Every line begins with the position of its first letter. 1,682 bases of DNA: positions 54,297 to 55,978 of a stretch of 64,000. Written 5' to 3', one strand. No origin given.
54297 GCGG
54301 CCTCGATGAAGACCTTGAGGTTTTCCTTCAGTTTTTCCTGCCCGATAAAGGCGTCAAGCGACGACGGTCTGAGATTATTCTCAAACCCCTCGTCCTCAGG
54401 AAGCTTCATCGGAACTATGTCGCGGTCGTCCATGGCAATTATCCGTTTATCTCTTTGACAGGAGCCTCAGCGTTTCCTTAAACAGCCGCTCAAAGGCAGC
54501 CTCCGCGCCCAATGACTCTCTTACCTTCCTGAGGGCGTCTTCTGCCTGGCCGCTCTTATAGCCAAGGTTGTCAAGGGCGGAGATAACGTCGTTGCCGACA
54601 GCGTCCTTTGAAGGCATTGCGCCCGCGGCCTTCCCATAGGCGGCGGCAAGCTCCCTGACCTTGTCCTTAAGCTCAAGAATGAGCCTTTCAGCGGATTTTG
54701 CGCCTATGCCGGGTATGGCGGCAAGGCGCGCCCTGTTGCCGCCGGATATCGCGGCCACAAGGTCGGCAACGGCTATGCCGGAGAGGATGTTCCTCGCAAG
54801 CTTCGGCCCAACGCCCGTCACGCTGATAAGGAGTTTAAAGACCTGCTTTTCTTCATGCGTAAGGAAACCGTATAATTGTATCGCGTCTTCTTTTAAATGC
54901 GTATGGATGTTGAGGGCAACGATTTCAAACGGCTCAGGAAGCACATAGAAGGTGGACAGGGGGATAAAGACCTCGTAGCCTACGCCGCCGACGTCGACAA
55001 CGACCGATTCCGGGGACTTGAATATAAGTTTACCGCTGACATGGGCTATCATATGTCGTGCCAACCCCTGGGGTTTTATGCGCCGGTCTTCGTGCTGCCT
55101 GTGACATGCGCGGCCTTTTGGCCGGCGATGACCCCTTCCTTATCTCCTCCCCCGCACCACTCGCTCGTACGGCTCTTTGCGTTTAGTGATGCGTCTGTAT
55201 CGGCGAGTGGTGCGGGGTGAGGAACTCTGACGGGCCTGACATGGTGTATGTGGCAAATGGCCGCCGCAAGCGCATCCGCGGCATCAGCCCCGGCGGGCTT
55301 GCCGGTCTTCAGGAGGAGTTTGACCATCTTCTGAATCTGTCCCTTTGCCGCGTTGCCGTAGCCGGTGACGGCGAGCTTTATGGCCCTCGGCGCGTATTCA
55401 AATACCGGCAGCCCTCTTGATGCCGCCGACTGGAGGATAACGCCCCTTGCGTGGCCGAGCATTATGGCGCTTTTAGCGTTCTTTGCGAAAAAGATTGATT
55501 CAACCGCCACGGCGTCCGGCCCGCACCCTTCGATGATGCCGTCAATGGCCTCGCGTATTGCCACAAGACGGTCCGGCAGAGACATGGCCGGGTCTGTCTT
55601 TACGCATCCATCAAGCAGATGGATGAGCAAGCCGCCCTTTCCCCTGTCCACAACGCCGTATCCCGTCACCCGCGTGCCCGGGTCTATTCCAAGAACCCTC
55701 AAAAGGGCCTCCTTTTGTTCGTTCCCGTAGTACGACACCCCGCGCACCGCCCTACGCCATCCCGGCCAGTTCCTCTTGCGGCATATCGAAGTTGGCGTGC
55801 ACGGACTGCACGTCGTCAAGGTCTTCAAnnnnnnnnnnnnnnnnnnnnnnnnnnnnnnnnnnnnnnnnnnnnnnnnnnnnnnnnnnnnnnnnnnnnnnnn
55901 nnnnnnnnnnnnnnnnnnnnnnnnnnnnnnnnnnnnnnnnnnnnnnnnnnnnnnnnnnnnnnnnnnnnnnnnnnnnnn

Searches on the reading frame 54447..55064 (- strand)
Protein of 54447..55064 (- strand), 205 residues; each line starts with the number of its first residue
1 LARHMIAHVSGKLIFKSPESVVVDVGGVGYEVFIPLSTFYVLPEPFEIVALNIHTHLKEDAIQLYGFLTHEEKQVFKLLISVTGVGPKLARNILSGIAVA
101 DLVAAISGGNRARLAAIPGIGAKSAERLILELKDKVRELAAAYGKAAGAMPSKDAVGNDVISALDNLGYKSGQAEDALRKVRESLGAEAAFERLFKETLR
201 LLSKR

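Call 80: search_protein_families(library=pfam, proteins=[window:54447-55064:-], max_evalue=0.01)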
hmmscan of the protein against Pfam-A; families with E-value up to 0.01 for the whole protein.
window:54447-55064:- (205 aa): 7 families
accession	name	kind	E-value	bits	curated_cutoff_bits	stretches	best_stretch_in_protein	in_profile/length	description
PF01330.27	RuvA_N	-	3.7e-21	75.4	23.6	1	5-66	1-61/61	RuvA N terminal domain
PF14520.12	HHH_5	-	8.1e-18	65.1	27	1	76-134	1-57/57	Helix-hairpin-helix domain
PF07499.19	RuvA_C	-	1e-07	32.7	24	1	158-203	4-47/47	RuvA, C-terminal domain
PF00633.29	HHH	-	4.7e-07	29.8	24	0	79-95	13-29/30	Helix-hairpin-helix motif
PF21176.3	RecR_HhH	-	3.7e-05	23.9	27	1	114-140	8-34/45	RecR, helix-hairpin-helix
PF12836.13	HHH_3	-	0.0028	18.2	27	0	77-94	14-31/65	Helix-hairpin-helix motif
PF01367.25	5_3_exonuc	-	0.0085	17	40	0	104-134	10-40/97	5'-3' exonuclease, C-terminal SAM fold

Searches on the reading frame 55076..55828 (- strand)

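Call 80: search_protein_families(library=pfam, proteins=[window:55076-55828:-], max_evalue=0.01)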
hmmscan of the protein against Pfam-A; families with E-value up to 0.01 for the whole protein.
window:55076-55828:- (250 aa): 1 family
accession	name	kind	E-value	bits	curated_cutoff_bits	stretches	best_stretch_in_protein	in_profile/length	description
PF02075.23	RuvC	-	6.5e-45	153.1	22.2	1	45-193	1-148/148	Crossover junction endodeoxyribonuclease RuvC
